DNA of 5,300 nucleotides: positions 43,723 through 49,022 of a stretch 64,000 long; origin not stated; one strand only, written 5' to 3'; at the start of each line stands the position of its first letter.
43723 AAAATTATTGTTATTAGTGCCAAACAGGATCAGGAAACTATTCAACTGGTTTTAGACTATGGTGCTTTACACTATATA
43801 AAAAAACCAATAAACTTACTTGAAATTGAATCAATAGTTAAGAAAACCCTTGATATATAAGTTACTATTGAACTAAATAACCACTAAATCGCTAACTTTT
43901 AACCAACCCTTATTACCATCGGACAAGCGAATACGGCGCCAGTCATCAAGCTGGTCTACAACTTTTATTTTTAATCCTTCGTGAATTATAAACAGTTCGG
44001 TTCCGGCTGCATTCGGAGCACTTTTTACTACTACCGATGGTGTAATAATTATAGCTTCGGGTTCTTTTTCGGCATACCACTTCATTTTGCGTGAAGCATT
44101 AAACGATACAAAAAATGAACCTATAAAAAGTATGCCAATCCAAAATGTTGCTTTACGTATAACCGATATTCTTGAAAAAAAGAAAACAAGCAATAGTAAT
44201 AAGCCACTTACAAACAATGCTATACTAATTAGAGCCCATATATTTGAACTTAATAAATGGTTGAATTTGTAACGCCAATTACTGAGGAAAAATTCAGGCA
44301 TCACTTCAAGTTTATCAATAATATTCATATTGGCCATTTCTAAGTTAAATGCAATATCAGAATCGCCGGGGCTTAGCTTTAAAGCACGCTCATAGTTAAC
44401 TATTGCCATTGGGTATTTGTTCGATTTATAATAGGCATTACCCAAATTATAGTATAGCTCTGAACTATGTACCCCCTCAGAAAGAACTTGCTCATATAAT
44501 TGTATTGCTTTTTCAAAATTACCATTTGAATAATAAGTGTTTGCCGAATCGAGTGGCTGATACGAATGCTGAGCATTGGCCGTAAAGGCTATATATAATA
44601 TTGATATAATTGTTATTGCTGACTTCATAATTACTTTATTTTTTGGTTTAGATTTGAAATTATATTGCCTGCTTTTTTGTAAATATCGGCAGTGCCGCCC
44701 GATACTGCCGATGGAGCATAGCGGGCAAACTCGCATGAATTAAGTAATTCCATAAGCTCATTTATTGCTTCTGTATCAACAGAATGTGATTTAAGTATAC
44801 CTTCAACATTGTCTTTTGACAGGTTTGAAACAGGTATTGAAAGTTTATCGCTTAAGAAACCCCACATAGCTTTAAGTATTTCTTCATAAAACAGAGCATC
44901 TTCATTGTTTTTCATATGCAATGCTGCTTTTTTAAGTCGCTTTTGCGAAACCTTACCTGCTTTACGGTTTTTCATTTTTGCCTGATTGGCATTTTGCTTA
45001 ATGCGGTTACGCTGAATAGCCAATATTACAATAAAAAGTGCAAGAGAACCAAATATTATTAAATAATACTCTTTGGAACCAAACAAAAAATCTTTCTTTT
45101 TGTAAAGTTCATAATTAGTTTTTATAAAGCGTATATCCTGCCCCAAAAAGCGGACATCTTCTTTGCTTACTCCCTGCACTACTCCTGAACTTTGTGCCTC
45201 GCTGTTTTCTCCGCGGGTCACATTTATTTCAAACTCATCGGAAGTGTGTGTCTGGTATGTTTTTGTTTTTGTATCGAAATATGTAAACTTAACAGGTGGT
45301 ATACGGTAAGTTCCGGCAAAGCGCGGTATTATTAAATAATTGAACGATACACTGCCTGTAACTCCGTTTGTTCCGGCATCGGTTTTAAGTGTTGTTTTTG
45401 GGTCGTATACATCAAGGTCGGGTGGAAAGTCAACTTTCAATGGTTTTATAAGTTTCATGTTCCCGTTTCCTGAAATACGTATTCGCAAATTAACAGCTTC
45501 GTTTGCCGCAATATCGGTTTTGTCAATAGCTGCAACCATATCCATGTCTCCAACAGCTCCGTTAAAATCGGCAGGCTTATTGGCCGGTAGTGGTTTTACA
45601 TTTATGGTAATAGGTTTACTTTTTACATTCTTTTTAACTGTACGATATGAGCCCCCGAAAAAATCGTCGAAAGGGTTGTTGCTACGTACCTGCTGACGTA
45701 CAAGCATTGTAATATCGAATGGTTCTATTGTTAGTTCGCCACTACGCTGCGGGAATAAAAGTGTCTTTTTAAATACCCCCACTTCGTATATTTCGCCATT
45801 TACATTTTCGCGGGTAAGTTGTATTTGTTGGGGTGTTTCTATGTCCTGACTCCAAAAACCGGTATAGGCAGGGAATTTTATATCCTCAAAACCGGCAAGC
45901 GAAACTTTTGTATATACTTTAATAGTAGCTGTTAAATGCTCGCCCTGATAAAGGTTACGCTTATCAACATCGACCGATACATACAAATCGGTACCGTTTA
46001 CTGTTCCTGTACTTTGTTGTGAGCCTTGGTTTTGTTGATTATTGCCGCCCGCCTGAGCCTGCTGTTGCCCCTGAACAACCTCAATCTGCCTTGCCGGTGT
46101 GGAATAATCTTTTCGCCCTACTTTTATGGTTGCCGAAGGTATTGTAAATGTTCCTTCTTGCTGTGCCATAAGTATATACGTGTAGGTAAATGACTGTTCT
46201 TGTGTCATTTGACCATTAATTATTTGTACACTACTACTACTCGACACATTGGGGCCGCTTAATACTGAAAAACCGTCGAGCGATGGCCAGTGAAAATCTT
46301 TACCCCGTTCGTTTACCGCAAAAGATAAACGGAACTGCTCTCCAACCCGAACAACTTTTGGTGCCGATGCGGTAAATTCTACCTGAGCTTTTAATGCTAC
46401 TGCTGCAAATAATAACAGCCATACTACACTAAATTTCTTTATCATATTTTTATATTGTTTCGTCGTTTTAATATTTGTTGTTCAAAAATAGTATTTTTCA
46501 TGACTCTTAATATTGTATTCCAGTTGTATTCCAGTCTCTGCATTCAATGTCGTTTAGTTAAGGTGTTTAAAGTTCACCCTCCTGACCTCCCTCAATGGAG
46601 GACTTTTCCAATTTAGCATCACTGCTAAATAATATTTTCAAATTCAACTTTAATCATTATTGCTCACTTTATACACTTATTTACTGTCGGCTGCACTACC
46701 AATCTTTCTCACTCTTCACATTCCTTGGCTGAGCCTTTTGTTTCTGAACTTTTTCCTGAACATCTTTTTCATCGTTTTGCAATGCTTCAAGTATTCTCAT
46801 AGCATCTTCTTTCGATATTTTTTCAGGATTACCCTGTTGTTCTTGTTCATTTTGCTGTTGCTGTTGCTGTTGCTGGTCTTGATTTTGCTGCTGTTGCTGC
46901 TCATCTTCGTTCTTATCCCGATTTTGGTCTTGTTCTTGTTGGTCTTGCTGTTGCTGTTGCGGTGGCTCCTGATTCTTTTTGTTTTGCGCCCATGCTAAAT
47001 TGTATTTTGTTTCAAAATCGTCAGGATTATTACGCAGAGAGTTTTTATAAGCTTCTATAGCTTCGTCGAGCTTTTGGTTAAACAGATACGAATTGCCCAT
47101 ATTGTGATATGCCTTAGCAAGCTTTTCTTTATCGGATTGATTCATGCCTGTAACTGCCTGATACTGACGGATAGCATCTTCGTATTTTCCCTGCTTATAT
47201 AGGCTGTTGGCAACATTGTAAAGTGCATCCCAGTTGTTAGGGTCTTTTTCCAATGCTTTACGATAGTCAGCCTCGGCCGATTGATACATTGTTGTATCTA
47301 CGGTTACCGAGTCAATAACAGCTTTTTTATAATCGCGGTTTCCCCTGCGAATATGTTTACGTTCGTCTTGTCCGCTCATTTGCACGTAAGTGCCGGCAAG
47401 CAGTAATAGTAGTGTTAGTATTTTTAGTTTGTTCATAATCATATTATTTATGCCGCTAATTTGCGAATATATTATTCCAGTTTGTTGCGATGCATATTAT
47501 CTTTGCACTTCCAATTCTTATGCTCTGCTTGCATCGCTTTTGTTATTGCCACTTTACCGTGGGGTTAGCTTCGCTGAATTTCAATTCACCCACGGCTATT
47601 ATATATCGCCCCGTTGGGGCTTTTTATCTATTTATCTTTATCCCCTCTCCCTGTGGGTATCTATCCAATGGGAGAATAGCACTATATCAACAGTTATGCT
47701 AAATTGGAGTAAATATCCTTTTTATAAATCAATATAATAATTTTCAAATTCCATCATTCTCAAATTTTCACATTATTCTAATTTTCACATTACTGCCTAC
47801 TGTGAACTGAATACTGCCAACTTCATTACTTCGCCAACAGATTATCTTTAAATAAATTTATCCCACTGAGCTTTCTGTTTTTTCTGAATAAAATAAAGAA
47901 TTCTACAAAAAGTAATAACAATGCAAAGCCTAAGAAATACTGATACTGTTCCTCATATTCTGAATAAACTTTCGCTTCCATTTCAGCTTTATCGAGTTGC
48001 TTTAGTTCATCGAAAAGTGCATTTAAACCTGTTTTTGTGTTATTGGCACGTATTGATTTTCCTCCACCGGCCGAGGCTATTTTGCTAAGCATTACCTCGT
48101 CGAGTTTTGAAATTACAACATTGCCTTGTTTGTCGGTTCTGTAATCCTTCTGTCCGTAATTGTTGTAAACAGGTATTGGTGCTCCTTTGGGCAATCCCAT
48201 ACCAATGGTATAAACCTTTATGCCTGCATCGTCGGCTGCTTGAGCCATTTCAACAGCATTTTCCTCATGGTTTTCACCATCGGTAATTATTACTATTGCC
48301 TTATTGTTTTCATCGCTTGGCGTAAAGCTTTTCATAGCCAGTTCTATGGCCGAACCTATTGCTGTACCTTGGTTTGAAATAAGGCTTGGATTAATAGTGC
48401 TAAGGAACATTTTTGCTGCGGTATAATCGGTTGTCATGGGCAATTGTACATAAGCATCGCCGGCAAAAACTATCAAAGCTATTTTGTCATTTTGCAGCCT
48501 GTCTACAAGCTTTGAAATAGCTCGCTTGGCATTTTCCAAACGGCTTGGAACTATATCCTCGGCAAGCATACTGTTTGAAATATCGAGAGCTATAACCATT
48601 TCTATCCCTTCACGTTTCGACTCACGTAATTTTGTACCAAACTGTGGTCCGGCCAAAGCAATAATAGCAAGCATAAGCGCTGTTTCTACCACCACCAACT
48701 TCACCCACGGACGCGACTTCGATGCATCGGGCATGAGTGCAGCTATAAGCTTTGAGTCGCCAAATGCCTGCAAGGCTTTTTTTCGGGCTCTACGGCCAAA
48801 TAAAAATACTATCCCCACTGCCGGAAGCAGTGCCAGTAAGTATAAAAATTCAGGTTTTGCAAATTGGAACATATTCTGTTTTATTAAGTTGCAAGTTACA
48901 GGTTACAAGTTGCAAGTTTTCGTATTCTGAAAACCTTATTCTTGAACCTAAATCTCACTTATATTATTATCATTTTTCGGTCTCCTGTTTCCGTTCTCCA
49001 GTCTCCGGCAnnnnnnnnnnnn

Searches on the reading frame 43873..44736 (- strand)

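Call 12: search_protein_families(library=pfam, proteins=[window:43873-44736:-])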
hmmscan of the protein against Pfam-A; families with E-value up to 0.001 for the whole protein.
window:43873-44736:- (287 aa): 16 families
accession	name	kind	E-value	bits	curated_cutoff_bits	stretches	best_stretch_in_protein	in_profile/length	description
PF00515.34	TPR_1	-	6.6e-17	61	27.8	2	93-124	2-33/34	Tetratricopeptide repeat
PF07719.23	TPR_2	-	5.4e-15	54.6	27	1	93-125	2-34/34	Tetratricopeptide repeat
PF13414.12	TPR_11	-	1.2e-11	44.6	26.8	2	99-132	1-34/42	TPR repeat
PF13181.12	TPR_8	-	3.7e-10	39.6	25.7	1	93-124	2-33/34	Tetratricopeptide repeat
PF13176.12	TPR_7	-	4.4e-09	36.1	27.9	0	65-85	6-26/36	Tetratricopeptide repeat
PF13432.12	TPR_16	-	4.5e-08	33.8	32.7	1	62-125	1-64/65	Tetratricopeptide repeat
PF13424.12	TPR_12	-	7.5e-08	32.9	30.1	1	64-121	9-74/77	Tetratricopeptide repeat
PF13428.12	TPR_14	-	1.6e-07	31.8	23.5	0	64-100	7-43/44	Tetratricopeptide repeat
PF14559.12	TPR_19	-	1.8e-07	31.8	25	1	70-109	3-42/68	Tetratricopeptide repeat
PF13374.12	TPR_10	-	3e-07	30.7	27.5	0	65-85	9-29/42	Tetratricopeptide repeat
PF13431.12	TPR_17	-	9.7e-07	29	24.4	0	91-112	12-33/34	Tetratricopeptide repeat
PF12895.13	ANAPC3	-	6.8e-06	26.7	27.2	1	38-117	6-81/82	Anaphase-promoting complex, cyclosome, subunit 3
PF13174.12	TPR_6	-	4e-05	24.4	26.3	0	64-86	6-28/33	Tetratricopeptide repeat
PF06347.19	SH3_4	-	0.00028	21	24.1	1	239-282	9-52/56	Bacterial SH3 domain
PF25063.1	ARM_TT21_C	-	0.00029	21.2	35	1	62-137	99-175/209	Tetratricopeptide repeat protein 21 C-terminal ARM domain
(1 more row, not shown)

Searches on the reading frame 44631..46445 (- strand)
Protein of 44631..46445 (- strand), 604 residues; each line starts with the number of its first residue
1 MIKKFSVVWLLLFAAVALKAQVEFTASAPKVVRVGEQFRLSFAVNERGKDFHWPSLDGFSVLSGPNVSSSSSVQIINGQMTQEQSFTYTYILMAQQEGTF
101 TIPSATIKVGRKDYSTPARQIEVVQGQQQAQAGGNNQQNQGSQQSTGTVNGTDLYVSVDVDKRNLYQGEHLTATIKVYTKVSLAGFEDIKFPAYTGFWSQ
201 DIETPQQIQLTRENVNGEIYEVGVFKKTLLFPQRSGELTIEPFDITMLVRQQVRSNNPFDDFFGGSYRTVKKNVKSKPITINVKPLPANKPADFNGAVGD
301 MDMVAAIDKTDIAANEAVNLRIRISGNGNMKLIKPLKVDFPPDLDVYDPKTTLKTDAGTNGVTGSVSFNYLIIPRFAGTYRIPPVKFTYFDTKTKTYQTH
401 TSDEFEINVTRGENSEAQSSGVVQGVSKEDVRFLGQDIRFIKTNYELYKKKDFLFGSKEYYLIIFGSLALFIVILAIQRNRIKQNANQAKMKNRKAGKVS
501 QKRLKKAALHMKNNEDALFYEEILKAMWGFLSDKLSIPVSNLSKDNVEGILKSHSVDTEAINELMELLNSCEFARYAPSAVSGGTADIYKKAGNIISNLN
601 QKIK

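Call 12: search_protein_families(library=pfam, proteins=[window:44631-46445:-])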
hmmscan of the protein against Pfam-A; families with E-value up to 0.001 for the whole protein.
window:44631-46445:- (604 aa): 1 family
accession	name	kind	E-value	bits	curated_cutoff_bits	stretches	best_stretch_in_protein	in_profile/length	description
PF13584.12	BatD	-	1.2e-51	173.7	24.1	3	26-123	2-92/92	BatD DUF11 like domain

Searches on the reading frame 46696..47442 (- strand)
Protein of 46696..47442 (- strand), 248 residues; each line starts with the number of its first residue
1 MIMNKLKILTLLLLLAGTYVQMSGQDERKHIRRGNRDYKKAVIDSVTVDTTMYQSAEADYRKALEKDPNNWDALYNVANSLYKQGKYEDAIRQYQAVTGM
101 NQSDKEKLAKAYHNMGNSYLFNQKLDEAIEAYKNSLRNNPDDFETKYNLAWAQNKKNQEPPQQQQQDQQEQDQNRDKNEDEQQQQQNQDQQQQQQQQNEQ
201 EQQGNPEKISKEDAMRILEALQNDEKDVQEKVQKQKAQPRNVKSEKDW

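Call 12: search_protein_families(library=pfam, proteins=[window:46696-47442:-])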
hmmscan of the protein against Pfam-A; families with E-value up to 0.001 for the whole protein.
window:46696-47442:- (248 aa): 17 families
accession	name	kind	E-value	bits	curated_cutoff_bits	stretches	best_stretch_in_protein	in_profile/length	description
PF07719.23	TPR_2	-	3.4e-18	64.6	27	2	109-142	1-34/34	Tetratricopeptide repeat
PF00515.34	TPR_1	-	2.7e-17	62.2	27.8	2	109-142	1-34/34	Tetratricopeptide repeat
PF13432.12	TPR_16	-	1.3e-16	61.1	32.7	2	53-97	13-57/65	Tetratricopeptide repeat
PF13414.12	TPR_11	-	2.9e-13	49.7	26.8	2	55-85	12-42/42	TPR repeat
PF14559.12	TPR_19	-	1.9e-12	47.7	25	1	53-106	7-59/68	Tetratricopeptide repeat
PF13431.12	TPR_17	-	7.9e-12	44.9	24.4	1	60-91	2-33/34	Tetratricopeptide repeat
PF13424.12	TPR_12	-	4e-11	43.4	30.1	1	73-137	5-73/77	Tetratricopeptide repeat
PF13181.12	TPR_8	-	5.3e-11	42.2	25.7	1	109-142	1-34/34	Tetratricopeptide repeat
PF13428.12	TPR_14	-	1.1e-09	38.5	23.5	0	110-150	2-42/44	Tetratricopeptide repeat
PF13174.12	TPR_6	-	2.2e-07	31.5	26.3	0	72-97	1-26/33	Tetratricopeptide repeat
PF13176.12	TPR_7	-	3.8e-07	30.1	27.9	0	111-142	1-34/36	Tetratricopeptide repeat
PF12895.13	ANAPC3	-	5.3e-07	30.3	27.2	1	50-134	2-81/82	Anaphase-promoting complex, cyclosome, subunit 3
PF24575.1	TPR_Slam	-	2.6e-06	28.2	35.2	0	51-93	61-103/104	Surface lipoprotein assembly modifier, N-terminal TPR repeats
PF14561.12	TPR_20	-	3e-06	27.9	25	1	58-109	9-60/90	Tetratricopeptide repeat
PF13374.12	TPR_10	-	4.2e-06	27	27.5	0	73-96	4-27/42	Tetratricopeptide repeat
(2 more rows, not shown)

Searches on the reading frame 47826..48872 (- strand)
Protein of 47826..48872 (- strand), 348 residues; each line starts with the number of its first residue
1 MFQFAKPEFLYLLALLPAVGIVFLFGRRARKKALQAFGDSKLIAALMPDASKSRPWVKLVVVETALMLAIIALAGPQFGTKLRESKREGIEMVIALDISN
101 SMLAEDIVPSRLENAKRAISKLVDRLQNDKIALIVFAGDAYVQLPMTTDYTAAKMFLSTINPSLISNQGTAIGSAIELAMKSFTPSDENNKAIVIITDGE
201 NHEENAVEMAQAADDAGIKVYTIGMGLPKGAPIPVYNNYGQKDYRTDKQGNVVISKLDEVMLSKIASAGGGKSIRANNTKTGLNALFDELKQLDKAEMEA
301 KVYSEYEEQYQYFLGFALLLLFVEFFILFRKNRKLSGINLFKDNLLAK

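Call 12: search_protein_families(library=pfam, proteins=[window:47826-48872:-])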
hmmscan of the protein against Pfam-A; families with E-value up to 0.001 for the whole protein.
window:47826-48872:- (348 aa): 4 families
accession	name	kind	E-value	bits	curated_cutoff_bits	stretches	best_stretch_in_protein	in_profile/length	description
PF00092.34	VWA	-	6.1e-21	75.9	23.8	1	92-226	2-140/174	von Willebrand factor type A domain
PF13519.12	VWA_2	-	1.3e-20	74.5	27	1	92-200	1-107/107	von Willebrand factor type A domain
PF07584.16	BatA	-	1.2e-08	35.7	25.9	1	1-76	1-77/77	Aerotolerance regulator N-terminal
PF06707.17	DUF1194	-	0.00073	19.3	27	0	91-223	5-152/206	Protein of unknown function (DUF1194)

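Call 29: find_homologous_proteins(query=window:47826-48872:-, max_evalue=1e-30)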
Query window:47826-48872:- (348 aa): 7993 proteins with E <= 1e-30 among 8000 candidates; the best 120 are listed.
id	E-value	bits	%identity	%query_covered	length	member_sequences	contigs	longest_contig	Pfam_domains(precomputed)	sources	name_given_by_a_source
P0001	3.6e-219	744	100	100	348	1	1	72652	PF00092.35,PF13519.13,PF07584.17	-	-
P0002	5.3e-182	622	81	100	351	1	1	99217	PF13768.13,PF00092.35,PF13519.13,PF07584.17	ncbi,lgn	-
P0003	7.4e-177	605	79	100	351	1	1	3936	PF13768.13,PF00092.35,PF13519.13,PF07584.17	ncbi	-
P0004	2.5e-171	587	77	99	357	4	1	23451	PF00092.35,PF13519.13,PF07584.17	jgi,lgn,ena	-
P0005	4.2e-169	580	75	99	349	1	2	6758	PF06707.18,PF00092.35,PF13519.13,PF07584.17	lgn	-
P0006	1.5e-168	578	74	99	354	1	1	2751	PF00092.35,PF13519.13,PF07584.17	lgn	-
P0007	2.0e-167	574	73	99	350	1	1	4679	PF00092.35,PF13519.13,PF07584.17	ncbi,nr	ncbi:MAG: VWA domain-containing protein [Salinivirgaceae bacterium]|nr:VWA domain-containing protein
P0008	1.9e-166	571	75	99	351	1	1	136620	PF00092.35,PF13519.13,PF07584.17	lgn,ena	-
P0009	5.7e-166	570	73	99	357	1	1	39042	PF00092.35,PF13519.13,PF07584.17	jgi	-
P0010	7.1e-166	569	74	100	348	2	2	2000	PF06707.18,PF00092.35,PF13519.13,PF07584.17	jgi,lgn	-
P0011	1.4e-165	568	72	100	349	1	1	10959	PF00092.35,PF13519.13,PF07584.17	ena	-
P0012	2.0e-165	568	74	99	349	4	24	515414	PF06707.18,PF00092.35,PF13519.13,PF07584.17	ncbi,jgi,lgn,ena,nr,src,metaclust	ncbi:MAG TPA: hypothetical protein DCQ26_03535 [Marinilabiliales bacterium]|jgi:Ca-activated chlorid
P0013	2.2e-165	568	74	99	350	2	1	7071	PF00092.35,PF13519.13,PF07584.17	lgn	-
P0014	3.2e-165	567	73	100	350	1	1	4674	PF06707.18,PF00092.35,PF13519.13,PF07584.17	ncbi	-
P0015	6.4e-165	566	74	99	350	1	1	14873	PF00092.35,PF13519.13,PF07584.17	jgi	jgi:Ca-activated chloride channel family protein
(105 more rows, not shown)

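Call 30: find_encoding_contigs(protein=P0002, flank=6000, max_places=2)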
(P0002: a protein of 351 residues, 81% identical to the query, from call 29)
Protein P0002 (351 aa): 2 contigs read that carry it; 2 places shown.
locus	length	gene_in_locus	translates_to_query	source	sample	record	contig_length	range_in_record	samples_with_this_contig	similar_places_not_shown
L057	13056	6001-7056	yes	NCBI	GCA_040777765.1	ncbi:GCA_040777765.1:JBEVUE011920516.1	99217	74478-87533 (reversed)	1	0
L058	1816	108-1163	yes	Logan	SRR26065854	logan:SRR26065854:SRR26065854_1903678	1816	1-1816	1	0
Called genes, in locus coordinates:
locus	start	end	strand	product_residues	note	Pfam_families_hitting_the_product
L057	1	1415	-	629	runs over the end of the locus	PF00672:HAMP (weak), PF00512:HisKA, PF02518:HATPase_c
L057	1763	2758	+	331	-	PF20030:bpMoxR, PF07726:AAA_3, PF07728:AAA_5, PF17863:AAA_lid_2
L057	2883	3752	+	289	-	PF01882:DUF58, PF13519:VWA_2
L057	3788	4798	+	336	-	-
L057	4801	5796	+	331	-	PF07584:BatA, PF00092:VWA, PF13519:VWA_2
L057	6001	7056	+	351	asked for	PF07584:BatA, PF00092:VWA, PF13519:VWA_2, PF13768:VWA_3 (faint)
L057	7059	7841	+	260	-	-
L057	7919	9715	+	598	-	PF13584:BatD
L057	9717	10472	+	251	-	PF13424:TPR_12 (weak), PF00515:TPR_1, PF07719:TPR_2, PF13181:TPR_8 (weak), PF13414:TPR_11 (weak)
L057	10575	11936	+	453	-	PF02646:RmuC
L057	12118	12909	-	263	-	PF19293:CdaA_N, PF02457:DAC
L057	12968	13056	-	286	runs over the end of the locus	PF00809:Pterin_bind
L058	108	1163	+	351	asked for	PF07584:BatA, PF00092:VWA, PF13519:VWA_2, PF13768:VWA_3 (faint)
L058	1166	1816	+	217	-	?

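Call 31: find_encoding_contigs(protein=P0004, flank=6000, max_places=2)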
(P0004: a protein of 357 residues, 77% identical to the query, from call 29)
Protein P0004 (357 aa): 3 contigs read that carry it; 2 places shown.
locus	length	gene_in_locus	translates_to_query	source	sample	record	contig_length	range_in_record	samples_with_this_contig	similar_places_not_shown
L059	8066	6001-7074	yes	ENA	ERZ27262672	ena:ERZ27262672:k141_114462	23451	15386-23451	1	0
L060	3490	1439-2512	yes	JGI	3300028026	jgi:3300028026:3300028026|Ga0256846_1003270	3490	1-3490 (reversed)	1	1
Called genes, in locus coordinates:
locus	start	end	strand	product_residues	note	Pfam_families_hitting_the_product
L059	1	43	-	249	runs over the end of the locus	PF01416:PseudoU_synth_1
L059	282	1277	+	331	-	PF20030:bpMoxR, PF07726:AAA_3, PF07728:AAA_5, PF17863:AAA_lid_2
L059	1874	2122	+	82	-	-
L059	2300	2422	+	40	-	-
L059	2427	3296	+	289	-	PF01882:DUF58, PF13519:VWA_2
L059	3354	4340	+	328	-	-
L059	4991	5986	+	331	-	PF07584:BatA, PF00092:VWA, PF06707:DUF1194 (faint), PF13519:VWA_2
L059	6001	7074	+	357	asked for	PF07584:BatA, PF00092:VWA, PF13519:VWA_2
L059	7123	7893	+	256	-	PF13432:TPR_16 (weak), PF14559:TPR_19 (weak), PF13181:TPR_8 (faint), PF13374:TPR_10 (faint), PF13431:TPR_17 (weak), PF13424:TPR_12, PF00515:TPR_1 (weak), PF07719:TPR_2 (weak), +3 more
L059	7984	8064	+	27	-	?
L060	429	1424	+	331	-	PF07584:BatA, PF00092:VWA, PF06707:DUF1194 (faint), PF13519:VWA_2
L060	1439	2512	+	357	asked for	PF07584:BatA, PF00092:VWA, PF13519:VWA_2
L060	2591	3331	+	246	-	PF13414:TPR_11 (faint), PF13432:TPR_16 (weak), PF14559:TPR_19 (weak), PF13181:TPR_8 (faint), PF13431:TPR_17 (weak), PF13424:TPR_12, PF00515:TPR_1 (weak), PF07719:TPR_2 (weak), +3 more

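Call 32: find_encoding_contigs(protein=P0008, flank=6000, max_places=2)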
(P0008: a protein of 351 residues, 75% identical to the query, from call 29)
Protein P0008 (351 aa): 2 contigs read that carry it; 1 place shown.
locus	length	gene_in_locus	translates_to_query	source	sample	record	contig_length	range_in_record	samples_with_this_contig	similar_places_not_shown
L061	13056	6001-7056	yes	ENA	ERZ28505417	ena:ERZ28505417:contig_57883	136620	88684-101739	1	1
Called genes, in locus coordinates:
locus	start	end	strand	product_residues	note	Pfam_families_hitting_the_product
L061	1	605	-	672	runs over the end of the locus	PF07719:TPR_2 (faint), PF13374:TPR_10 (faint), PF13424:TPR_12 (weak), PF00515:TPR_1 (weak), PF00512:HisKA, PF02518:HATPase_c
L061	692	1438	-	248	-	PF01416:PseudoU_synth_1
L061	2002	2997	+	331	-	PF20030:bpMoxR, PF07726:AAA_3, PF07728:AAA_5, PF17863:AAA_lid_2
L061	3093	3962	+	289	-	PF01882:DUF58, PF13519:VWA_2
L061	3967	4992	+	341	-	-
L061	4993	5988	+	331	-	PF07584:BatA, PF00092:VWA, PF13519:VWA_2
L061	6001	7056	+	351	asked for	PF07584:BatA, PF00092:VWA, PF13519:VWA_2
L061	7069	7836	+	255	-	PF25064:ARM_TT21_5th (weak), PF12895:ANAPC3 (weak), PF13414:TPR_11 (weak), PF13432:TPR_16, PF14559:TPR_19, PF13431:TPR_17, PF13424:TPR_12, PF00515:TPR_1, +7 more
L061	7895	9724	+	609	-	PF13584:BatD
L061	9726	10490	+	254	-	PF13424:TPR_12 (faint), PF13432:TPR_16 (weak), PF13414:TPR_11 (faint), PF00515:TPR_1, PF07719:TPR_2 (weak)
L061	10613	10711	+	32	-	-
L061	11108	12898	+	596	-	-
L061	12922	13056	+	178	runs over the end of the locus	-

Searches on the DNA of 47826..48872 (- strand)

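Call 33: search_rna_families(sources=[L057, L059, L061], threshold=evalue, max_evalue=1)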
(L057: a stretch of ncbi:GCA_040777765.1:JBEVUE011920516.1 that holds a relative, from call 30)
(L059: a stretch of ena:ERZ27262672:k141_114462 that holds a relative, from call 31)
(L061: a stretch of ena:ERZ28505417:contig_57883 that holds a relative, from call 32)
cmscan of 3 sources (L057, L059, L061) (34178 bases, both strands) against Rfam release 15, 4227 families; matches with E-value up to 1: 3.
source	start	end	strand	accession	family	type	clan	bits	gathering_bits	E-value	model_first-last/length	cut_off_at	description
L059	2312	2446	+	RF02901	AaHKsRNA41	Gene; sRNA;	-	34.8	97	0.00015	1-187/187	no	Aggregatibacter sRNA 41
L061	10470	10539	+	RF02083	OrzO-P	Gene; antitoxin;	-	31.2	60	0.28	1-76/76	no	OrzO-P RNA antitoxin family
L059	2320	2389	-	RF02901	AaHKsRNA41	Gene; sRNA;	-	25.4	97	0.053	9-94/187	no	Aggregatibacter sRNA 41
